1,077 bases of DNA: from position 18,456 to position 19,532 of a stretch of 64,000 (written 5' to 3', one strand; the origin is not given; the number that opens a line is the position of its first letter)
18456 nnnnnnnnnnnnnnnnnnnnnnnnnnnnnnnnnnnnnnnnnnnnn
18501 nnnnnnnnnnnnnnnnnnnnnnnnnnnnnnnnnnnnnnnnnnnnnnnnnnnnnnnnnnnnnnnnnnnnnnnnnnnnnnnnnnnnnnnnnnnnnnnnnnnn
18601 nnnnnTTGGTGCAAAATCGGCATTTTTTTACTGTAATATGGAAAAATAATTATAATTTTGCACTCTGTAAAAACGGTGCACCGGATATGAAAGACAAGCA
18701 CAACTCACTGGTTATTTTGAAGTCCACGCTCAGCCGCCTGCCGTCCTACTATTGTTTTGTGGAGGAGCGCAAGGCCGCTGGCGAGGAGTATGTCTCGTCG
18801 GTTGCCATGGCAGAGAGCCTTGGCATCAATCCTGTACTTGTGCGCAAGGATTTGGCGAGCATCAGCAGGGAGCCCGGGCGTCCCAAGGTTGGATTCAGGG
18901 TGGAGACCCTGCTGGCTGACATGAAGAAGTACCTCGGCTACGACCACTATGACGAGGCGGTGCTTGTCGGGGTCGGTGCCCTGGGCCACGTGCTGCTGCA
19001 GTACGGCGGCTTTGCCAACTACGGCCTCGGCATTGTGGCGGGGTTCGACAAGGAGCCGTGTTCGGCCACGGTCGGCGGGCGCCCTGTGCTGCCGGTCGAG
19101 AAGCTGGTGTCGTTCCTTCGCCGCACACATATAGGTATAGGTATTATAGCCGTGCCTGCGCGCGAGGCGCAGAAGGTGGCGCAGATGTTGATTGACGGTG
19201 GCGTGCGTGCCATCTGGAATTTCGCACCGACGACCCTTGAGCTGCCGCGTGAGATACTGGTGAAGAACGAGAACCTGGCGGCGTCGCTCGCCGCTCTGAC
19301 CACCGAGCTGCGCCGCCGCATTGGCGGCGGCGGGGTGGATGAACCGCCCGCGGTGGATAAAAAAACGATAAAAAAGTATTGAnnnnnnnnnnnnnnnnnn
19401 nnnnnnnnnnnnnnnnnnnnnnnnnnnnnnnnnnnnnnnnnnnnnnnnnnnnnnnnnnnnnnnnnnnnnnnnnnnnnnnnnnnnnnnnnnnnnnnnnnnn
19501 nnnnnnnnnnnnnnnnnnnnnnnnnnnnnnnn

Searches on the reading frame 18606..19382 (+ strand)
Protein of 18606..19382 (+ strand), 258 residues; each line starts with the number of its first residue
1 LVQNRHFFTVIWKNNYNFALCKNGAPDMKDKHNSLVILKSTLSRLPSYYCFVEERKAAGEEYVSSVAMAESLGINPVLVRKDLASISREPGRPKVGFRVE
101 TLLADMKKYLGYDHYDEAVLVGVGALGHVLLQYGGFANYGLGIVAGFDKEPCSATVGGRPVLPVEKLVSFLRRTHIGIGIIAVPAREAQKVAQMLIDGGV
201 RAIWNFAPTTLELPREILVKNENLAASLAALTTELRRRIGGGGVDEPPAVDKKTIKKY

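Call 12: search_protein_families(library=pfam, proteins=[window:18606-19382:+])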
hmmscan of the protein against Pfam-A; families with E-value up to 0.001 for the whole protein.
window:18606-19382:+ (258 aa): 2 families
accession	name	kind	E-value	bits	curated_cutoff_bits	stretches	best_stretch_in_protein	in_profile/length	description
PF02629.25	CoA_binding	-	3.8e-14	53.7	22.3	1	118-208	6-96/97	CoA binding domain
PF06971.19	Put_DNA-bind_N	-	2.4e-13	50.4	27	1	39-83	4-48/49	Putative DNA-binding protein N-terminus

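Call 24: find_homologous_proteins(query=window:18687-19382:+, max_evalue=1e-40)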
Query window:18687-19382:+ (231 aa): 2203 proteins with E <= 1e-40 among 5251 candidates; the best 120 are listed.
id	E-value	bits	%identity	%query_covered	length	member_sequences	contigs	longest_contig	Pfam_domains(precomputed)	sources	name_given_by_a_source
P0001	1.9e-144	497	98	100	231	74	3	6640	PF02629.26,PF06971.20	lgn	-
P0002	3.8e-122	424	90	100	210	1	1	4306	PF02629.26,PF06971.20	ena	-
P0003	3.0e-103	362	79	91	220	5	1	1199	PF02629.26,PF06971.20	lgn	-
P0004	6.7e-103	361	78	91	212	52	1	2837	PF02629.26,PF06971.20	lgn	-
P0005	1.3e-102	360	79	91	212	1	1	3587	PF02629.26,PF06971.20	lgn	-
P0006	1.8e-102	359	79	91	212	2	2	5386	PF02629.26,PF06971.20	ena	-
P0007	1.9e-101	356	78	91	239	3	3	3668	PF02629.26,PF06971.20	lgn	-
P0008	2.0e-101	356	78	91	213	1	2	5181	PF02629.26,PF06971.20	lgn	-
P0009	2.8e-101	356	82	87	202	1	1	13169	PF02629.26,PF06971.20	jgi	-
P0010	3.1e-101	355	79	91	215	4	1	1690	PF02629.26,PF06971.20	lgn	-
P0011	4.2e-101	355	78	91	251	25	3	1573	PF02629.26,PF06971.20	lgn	-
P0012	1.0e-100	354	76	91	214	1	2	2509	PF02629.26,PF06971.20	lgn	-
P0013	1.1e-100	354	75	91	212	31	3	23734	PF02629.26,PF06971.20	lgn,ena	-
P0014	1.4e-100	353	76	91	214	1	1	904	PF02629.26,PF06971.20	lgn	-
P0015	1.9e-100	353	76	91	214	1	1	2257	PF02629.26,PF06971.20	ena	-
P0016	3.5e-100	352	76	91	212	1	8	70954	PF02629.26,PF06971.20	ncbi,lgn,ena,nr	ncbi:MAG: redox-sensing transcriptional repressor Rex [Bacteroidales bacterium]|nr:redox-sensing tra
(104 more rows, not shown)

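Call 26: find_encoding_contigs(protein=P0002, flank=6000, max_places=4)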
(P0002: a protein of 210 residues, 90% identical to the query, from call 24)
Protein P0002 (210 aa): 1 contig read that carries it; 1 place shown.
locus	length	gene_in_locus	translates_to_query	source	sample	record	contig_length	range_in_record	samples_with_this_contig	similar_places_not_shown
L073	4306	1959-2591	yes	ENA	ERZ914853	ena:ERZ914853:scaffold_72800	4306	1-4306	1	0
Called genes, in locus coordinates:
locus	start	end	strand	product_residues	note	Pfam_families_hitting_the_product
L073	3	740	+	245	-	?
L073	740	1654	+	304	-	PF02899:Phage_int_SAM_1, PF00589:Phage_integrase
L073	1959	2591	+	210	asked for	PF06971:Put_DNA-bind_N, PF02629:CoA_binding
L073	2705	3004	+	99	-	PF01257:2Fe-2S_thioredx (weak)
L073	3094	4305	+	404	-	?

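Call 27: find_encoding_contigs(protein=P0001, flank=6000, max_places=4)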
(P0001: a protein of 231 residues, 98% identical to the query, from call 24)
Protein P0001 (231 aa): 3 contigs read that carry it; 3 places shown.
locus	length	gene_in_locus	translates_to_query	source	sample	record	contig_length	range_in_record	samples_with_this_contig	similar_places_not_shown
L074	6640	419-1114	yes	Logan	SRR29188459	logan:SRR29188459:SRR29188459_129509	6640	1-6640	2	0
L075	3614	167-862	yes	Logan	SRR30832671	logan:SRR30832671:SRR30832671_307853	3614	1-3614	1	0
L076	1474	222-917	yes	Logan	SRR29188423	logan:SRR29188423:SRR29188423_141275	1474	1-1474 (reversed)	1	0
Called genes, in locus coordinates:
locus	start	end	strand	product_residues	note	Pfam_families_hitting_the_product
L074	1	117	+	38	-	?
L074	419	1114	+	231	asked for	PF06971:Put_DNA-bind_N, PF02629:CoA_binding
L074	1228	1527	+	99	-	PF01257:2Fe-2S_thioredx (weak)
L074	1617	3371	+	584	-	PF00037:Fer4 (faint), PF12838:Fer4_7 (weak), PF13187:Fer4_9 (weak), PF13237:Fer4_10 (weak), PF14697:Fer4_21 (weak), PF02906:Fe_hyd_lg_C, PF04060:FeS, PF00989:PAS (weak), +2 more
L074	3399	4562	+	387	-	PF07228:SpoIIE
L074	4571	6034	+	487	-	PF12838:Fer4_7 (weak), PF25160:LdpA_Fe-S-bd (weak), PF13237:Fer4_10 (weak), PF00037:Fer4 (weak), PF12837:Fer4_6 (weak), PF12838:Fer4_7 (weak), PF00037:Fer4, PF02906:Fe_hyd_lg_C, +10 more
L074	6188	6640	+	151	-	?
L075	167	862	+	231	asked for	PF06971:Put_DNA-bind_N, PF02629:CoA_binding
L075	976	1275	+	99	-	PF01257:2Fe-2S_thioredx (weak)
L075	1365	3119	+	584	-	PF00037:Fer4 (faint), PF12838:Fer4_7 (weak), PF13187:Fer4_9 (weak), PF13237:Fer4_10 (weak), PF14697:Fer4_21 (weak), PF02906:Fe_hyd_lg_C, PF04060:FeS, PF00989:PAS (weak), +3 more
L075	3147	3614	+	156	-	?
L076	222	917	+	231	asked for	PF06971:Put_DNA-bind_N, PF02629:CoA_binding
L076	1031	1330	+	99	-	PF01257:2Fe-2S_thioredx (weak)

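Call 28: find_encoding_contigs(protein=P0009, flank=6000, max_places=3)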
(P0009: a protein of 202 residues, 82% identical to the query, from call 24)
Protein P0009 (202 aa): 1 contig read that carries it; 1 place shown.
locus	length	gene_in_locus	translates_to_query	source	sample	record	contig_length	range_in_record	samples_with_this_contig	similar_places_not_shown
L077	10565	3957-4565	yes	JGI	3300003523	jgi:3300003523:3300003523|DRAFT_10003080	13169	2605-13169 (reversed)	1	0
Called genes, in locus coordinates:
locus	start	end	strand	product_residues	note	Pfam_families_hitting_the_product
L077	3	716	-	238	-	?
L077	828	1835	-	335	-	PF00044:Gp_dh_N, PF02800:Gp_dh_C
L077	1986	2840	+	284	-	PF00912:Transgly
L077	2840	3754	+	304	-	PF02899:Phage_int_SAM_1, PF00589:Phage_integrase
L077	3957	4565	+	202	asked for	PF06971:Put_DNA-bind_N, PF02629:CoA_binding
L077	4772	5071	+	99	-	-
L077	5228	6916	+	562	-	PF02906:Fe_hyd_lg_C, PF04060:FeS, PF00989:PAS, PF13426:PAS_9 (weak)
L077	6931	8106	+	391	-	PF07228:SpoIIE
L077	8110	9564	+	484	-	PF12838:Fer4_7 (weak), PF13237:Fer4_10 (weak), PF00037:Fer4 (weak), PF12837:Fer4_6 (weak), PF13484:Fer4_16 (weak), PF12837:Fer4_6, PF00037:Fer4, PF02906:Fe_hyd_lg_C, +8 more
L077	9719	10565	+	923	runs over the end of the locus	PF01326:PPDK_N, PF00391:PEP-utilizers, PF02896:PEP-utilizers_C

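Call 29: find_encoding_contigs(protein=P0016, flank=10000, max_places=3)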
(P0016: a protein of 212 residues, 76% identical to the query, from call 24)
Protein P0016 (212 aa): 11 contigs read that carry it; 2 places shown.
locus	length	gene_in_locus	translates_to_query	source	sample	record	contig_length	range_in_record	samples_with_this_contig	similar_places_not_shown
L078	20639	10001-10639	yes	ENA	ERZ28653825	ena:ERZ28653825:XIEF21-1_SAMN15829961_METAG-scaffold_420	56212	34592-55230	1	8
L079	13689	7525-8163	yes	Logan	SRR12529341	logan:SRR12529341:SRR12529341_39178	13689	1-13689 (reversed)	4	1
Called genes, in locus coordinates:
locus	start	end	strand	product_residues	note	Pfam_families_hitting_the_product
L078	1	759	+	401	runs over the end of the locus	PF02317:Octopine_DH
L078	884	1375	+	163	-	PF00132:Hexapep, PF14602:Hexapep_2 (weak)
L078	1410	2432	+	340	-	PF04007:DUF354 (weak)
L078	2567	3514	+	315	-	PF01522:Polysacc_deac_1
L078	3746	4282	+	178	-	PF14602:Hexapep_2 (faint), PF25087:GMPPB_C (faint), PF00132:Hexapep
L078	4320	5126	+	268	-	-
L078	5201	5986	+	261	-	PF02563:Poly_export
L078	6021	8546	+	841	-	-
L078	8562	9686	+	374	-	PF01041:DegT_DnrJ_EryC1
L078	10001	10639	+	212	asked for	PF06971:Put_DNA-bind_N, PF02629:CoA_binding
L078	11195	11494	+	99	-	PF01257:2Fe-2S_thioredx (weak)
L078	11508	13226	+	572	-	PF12838:Fer4_7 (weak), PF13187:Fer4_9 (weak), PF13237:Fer4_10 (weak), PF00037:Fer4 (weak), PF02906:Fe_hyd_lg_C, PF04060:FeS, PF00989:PAS (weak), PF13426:PAS_9 (weak)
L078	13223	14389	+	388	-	PF07228:SpoIIE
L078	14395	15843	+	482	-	PF12838:Fer4_7 (weak), PF00037:Fer4 (weak), PF12837:Fer4_6 (weak), PF13237:Fer4_10 (weak), PF13484:Fer4_16, PF12838:Fer4_7 (weak), PF00037:Fer4, PF02906:Fe_hyd_lg_C, +6 more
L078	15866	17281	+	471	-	PF00206:Lyase_1, PF10415:FumaraseC_C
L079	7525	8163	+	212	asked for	PF06971:Put_DNA-bind_N, PF02629:CoA_binding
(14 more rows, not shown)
